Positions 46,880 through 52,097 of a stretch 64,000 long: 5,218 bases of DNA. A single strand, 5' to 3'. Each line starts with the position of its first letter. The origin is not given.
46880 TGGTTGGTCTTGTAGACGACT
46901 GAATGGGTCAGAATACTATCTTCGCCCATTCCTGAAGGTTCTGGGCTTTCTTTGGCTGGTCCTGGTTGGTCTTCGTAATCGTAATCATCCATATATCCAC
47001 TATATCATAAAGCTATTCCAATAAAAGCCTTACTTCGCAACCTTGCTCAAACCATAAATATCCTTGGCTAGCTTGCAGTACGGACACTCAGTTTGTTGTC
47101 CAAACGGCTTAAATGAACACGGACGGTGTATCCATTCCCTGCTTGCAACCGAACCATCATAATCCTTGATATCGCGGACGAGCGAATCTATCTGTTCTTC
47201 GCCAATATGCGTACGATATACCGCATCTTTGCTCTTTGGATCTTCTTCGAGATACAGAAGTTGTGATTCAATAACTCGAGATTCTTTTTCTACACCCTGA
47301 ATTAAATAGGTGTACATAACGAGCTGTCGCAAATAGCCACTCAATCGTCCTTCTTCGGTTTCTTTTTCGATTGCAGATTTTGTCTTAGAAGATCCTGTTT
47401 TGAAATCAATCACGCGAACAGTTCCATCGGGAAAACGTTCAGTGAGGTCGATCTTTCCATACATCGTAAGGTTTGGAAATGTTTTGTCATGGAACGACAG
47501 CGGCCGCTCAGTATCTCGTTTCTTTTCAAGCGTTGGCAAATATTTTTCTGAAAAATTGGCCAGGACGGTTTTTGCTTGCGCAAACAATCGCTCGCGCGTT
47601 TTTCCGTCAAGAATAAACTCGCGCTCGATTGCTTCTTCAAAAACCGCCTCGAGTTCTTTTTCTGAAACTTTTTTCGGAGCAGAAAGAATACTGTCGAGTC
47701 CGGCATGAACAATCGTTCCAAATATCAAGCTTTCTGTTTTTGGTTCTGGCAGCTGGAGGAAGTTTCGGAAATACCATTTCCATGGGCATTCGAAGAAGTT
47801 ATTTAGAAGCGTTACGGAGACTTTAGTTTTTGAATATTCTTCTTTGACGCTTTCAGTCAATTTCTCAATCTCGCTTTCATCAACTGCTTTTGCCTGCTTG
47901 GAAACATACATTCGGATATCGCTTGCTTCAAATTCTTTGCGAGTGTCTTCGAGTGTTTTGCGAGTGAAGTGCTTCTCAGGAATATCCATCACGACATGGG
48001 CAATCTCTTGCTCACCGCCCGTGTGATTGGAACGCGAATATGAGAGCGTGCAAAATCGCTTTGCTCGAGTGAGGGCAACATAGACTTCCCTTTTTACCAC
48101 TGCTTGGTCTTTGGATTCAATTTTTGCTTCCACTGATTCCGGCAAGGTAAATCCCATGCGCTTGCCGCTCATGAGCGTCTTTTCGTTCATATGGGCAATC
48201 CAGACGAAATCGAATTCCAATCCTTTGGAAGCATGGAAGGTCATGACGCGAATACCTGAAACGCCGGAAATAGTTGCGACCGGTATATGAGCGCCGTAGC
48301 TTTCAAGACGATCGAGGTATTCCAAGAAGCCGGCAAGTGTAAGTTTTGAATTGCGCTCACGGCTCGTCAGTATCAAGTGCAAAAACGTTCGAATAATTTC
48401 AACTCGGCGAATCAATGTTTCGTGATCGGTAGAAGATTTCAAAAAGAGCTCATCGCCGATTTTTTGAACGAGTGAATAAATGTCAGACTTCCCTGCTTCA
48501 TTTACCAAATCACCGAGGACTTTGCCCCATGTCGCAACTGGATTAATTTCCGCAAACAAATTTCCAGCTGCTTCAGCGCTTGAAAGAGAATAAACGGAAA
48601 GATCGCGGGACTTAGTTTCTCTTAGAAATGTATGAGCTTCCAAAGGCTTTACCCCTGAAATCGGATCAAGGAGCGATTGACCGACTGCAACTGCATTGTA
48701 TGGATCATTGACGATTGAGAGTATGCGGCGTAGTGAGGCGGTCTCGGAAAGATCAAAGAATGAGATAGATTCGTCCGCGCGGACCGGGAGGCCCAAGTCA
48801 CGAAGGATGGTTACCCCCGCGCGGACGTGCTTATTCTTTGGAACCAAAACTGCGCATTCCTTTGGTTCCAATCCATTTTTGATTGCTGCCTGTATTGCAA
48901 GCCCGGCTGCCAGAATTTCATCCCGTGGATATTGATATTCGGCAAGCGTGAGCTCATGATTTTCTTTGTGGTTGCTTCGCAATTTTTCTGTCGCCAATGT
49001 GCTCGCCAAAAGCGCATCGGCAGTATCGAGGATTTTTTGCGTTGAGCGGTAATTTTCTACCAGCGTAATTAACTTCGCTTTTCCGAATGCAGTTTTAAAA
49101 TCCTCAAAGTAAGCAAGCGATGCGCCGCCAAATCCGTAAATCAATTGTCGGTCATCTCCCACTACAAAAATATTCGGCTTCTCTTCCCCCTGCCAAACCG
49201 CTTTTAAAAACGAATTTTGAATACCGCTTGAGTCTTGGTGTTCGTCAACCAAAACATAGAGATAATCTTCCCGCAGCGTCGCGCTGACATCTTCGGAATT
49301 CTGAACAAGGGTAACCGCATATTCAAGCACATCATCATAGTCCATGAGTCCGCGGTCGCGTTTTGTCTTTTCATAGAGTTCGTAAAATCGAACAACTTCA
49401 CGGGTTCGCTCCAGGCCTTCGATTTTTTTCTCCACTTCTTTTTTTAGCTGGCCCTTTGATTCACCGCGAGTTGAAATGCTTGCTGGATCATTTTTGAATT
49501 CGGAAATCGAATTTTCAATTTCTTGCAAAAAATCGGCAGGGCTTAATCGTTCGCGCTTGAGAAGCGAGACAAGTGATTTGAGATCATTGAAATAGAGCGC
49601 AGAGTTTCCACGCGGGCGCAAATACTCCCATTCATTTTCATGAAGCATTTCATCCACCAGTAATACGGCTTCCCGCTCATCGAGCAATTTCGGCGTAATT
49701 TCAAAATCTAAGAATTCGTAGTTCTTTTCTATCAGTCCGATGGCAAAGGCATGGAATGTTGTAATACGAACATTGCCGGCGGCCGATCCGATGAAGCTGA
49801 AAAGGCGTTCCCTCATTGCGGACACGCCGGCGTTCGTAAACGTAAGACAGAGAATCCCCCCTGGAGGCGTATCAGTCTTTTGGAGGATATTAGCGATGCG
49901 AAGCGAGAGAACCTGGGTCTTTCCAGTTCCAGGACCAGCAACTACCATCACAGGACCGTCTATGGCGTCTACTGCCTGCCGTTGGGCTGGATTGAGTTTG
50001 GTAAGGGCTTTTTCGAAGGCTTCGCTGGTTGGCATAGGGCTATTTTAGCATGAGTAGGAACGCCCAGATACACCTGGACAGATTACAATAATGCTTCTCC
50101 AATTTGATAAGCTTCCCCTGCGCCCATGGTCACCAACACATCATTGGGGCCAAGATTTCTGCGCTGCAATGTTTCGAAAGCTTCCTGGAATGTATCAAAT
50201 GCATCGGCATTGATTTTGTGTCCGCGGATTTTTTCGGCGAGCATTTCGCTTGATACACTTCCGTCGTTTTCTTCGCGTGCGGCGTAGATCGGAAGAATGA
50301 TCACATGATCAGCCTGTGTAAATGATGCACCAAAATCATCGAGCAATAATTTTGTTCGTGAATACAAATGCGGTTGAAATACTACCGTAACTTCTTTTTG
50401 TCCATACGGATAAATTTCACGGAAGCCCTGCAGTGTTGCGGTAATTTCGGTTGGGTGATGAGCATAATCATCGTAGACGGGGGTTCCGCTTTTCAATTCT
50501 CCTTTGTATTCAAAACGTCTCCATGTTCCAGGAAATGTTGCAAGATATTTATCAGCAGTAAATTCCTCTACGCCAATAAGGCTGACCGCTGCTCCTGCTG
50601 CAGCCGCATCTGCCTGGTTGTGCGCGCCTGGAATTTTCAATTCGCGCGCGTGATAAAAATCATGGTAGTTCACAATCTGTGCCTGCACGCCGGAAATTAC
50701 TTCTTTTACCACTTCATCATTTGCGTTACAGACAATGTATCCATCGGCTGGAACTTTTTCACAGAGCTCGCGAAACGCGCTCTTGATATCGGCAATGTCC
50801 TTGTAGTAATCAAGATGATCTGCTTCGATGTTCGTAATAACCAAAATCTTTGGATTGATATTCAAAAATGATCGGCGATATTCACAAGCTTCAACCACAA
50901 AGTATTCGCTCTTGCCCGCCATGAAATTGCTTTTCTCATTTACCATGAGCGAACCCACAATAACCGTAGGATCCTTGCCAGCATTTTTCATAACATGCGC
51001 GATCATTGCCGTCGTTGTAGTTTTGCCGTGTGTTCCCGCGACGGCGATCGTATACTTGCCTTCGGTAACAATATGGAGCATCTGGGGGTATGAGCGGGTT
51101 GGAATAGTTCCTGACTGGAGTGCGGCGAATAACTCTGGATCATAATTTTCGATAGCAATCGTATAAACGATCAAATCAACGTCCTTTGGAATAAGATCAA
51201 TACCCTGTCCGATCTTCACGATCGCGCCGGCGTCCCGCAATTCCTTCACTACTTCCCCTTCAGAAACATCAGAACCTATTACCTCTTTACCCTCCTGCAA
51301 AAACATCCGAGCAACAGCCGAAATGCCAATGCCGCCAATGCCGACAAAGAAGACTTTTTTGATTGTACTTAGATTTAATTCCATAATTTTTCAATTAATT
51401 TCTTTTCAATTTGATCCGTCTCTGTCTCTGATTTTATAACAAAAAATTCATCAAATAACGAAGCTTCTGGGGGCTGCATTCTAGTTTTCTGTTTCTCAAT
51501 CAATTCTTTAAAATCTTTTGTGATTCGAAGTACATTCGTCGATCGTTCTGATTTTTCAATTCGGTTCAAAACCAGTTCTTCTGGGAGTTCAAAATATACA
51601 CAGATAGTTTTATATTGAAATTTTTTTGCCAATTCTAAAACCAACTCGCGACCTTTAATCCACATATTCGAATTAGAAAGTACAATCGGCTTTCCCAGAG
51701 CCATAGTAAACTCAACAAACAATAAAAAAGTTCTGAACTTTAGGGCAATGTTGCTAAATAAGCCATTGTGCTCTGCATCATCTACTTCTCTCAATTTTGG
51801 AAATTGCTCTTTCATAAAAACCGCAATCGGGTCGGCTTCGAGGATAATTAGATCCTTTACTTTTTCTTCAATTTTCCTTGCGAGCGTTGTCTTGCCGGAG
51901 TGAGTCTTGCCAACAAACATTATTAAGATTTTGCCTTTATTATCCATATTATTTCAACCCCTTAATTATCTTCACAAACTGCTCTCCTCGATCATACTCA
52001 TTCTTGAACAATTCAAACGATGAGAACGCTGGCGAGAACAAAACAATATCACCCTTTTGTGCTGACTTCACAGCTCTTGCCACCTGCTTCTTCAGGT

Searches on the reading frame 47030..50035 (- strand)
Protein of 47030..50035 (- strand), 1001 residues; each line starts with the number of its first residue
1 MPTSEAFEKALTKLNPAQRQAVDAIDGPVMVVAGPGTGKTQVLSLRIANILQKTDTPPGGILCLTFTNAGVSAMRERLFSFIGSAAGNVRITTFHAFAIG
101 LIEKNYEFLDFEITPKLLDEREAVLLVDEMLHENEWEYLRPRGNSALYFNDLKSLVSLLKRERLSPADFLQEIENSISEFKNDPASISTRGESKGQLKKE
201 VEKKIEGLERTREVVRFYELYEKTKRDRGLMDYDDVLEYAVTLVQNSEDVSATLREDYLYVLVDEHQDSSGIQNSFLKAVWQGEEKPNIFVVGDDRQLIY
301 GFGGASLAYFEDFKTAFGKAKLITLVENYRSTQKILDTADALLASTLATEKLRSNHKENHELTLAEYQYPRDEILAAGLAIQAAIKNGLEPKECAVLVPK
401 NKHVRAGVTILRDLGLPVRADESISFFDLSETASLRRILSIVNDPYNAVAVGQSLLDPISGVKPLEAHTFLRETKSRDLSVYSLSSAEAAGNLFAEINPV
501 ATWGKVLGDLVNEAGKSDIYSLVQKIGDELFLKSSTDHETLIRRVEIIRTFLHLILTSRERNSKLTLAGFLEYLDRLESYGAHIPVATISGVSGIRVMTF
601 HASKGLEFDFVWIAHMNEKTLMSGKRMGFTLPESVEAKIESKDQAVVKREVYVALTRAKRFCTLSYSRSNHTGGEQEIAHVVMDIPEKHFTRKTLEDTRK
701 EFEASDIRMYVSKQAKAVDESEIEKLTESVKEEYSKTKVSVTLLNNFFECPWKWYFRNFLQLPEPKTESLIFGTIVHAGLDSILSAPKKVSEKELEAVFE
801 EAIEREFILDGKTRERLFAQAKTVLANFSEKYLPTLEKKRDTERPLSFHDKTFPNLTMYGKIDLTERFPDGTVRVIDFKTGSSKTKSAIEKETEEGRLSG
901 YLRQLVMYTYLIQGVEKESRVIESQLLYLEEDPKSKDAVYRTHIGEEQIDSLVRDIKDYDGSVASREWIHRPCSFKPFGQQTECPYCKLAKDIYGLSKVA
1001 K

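Call 3: search_protein_families(library=pfam, proteins=[window:47030-50035:-], max_evalue=0.01)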
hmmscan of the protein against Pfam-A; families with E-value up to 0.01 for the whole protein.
window:47030-50035:- (1001 aa): 11 families
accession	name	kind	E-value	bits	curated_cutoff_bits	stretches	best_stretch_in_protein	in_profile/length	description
PF00580.27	UvrD-helicase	-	5e-56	190.8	23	1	14-317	1-270/271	UvrD/REP helicase N-terminal domain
PF13361.12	UvrD_C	-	1.4e-25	91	25.6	1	323-668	1-349/350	UvrD-like helicase C-terminal domain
PF12705.13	PDDEXK_1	-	1.8e-25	90.8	22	1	739-989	2-242/247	PD-(D/E)XK nuclease superfamily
PF13245.12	AAA_19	-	1.1e-18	68.2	25.1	1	18-302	1-133/134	AAA domain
PF08696.17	Dna2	-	1.5e-06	28.5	22.4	1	739-805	56-121/204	DNA replication factor Dna2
PF13538.12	UvrD_C_2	-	8.3e-06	26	27.4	1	595-622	2-29/52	UvrD-like helicase C-terminal domain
PF13086.12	AAA_11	-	2.5e-05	24.6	27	1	14-188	2-147/257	AAA domain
PF13604.12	AAA_30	-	0.0015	18.7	27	0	13-130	1-97/191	AAA domain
PF12684.13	DUF3799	-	0.006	16.8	26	0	740-941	1-191/233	PDDEXK-like domain of unknown function (DUF3799)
PF13401.12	AAA_22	-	0.0063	17.3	27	0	27-140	6-105/130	AAA domain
PF00270.35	DEAD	-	0.0079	16.4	26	0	15-81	1-68/167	DEAD/DEAH box helicase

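Call 19: search_protein_families(library=padloc, proteins=[window:47030-50035:-], max_evalue=0.001)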
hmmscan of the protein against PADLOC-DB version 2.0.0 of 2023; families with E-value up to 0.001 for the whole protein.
window:47030-50035:- (1001 aa): 57 families (the best 25 are shown)
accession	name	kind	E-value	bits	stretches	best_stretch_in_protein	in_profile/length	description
PDLC00114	GajB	-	1.1e-70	236.9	2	199-669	157-614/635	UrvD helicase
PDLC00132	GajB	-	7.2e-65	217.8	1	13-670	3-604/625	UrvD helicase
PDLC00117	GajB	-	1.5e-61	206.6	3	198-423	158-383/604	UrvD helicase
PDLC03802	RTasHel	-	2.5e-61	206.4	2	12-464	4-381/675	DRT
PDLC00103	GajB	-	2.1e-47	160.4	1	12-672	15-582/612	UrvD helicase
PDLC00127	GajB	-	1.6e-45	153.8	2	192-406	136-352/594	UrvD helicase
PDLC00119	GajB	-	3.9e-43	146.2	1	24-364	13-320/565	UrvD helicase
PDLC00130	GajB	-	1.6e-40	137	3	168-418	116-363/589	UrvD helicase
PDLC00104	GajB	-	4.5e-35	119.4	2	18-411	7-315/574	UrvD helicase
PDLC00107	GajB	-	4.8e-34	115.9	3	204-402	162-356/587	UrvD helicase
PDLC00134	GajB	-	1.5e-33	114.5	1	13-407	16-364/431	UrvD helicase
PDLC00112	GajB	-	3e-32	110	3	223-409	174-361/581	UrvD helicase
PDLC00123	GajB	-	4.1e-31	106.2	3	193-377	113-291/540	UrvD helicase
PDLC00144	GajB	-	7.3e-30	102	2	231-424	134-330/559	UrvD helicase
PDLC00122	GajB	-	2.1e-29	100.8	2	236-420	141-314/502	UrvD helicase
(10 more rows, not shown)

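Call 38: search_protein_families(library=ncbifam, proteins=[window:47030-50035:-], max_evalue=0.001)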
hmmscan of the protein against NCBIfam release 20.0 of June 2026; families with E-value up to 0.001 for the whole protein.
window:47030-50035:- (1001 aa): 19 families
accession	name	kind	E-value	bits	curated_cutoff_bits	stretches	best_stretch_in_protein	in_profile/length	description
TIGR01073.1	pcrA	equivalog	1.2e-71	242.1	911.2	2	192-715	143-664/725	DNA helicase PcrA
TIGR01074.1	rep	equivalog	1.6e-65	221.6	951.45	2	151-696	111-644/668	DNA helicase Rep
NF008743.0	PRK11773.1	equivalog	1.8e-63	215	965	2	194-698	152-649/720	DNA helicase II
TIGR01075.1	uvrD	equivalog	4.1e-56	190.7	1144.45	2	201-707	154-648/715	DNA helicase II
NF008172.0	PRK10919.1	equivalog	6.7e-48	163.4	1168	2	168-688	130-636/673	DNA helicase Rep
NF008276.0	PRK11054.1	equivalog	2.7e-43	148.5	543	2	12-343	195-516/684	DNA helicase IV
TIGR02785.1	addA_Gpos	equivalog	2.8e-43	148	707.65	3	199-373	328-510/1234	helicase-exonuclease AddAB subunit AddA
TIGR02784.1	addA_alphas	equivalog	2.7e-39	135.3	860.75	3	211-362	337-513/1138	double-strand break repair helicase AddA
TIGR00609.1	recB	equivalog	3.9e-37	127.9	696.05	2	221-345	333-457/1175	exodeoxyribonuclease V subunit beta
NF010485.0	PRK13909.1-2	equivalog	1.3e-25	89.8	650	2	90-437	160-519/909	RecB-like helicase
NF010487.0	PRK13909.1-4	equivalog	6.4e-19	67.7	759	1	194-439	255-520/924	RecB-like helicase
NF008128.0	PRK10876.1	equivalog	2.4e-16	58.6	1697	1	217-344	335-462/1181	exodeoxyribonuclease V subunit beta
NF010484.0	PRK13909.1-1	equivalog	4.8e-10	37.8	1074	0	194-341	278-433/945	RecB-like helicase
TIGR03623.1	TIGR03623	subfamily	3.8e-08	32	299.6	1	565-901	434-780/876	probable DNA repair protein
NF010486.0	PRK13909.1-3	equivalog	1.7e-07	29.7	1109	1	225-340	296-420/921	RecB-like helicase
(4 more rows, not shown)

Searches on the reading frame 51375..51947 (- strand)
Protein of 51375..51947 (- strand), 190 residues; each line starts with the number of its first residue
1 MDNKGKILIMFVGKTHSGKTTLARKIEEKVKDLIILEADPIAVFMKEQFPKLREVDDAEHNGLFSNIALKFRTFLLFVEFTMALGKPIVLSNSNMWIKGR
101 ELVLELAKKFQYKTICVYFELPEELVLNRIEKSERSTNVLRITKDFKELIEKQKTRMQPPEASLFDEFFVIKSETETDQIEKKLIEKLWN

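Call 19: search_protein_families(library=padloc, proteins=[window:51375-51947:-], max_evalue=0.001)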
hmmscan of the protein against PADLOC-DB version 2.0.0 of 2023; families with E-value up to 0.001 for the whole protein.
window:51375-51947:- (190 aa): 1 family
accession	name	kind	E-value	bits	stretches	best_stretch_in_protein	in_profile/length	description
PDLC02911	VakA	-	1e-06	27.4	1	9-157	5-131/163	-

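Call 32: search_protein_families(library=pfam, proteins=[window:51375-51947:-], max_evalue=0.001)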
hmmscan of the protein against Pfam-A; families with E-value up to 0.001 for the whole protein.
window:51375-51947:- (190 aa): 2 families
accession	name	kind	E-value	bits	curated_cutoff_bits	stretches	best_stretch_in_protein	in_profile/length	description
PF13671.12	AAA_33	-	7.5e-11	43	27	1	8-139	1-124/143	AAA domain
PF06414.18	Zeta_toxin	-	0.00075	19.4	22.3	0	5-59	15-68/199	Zeta toxin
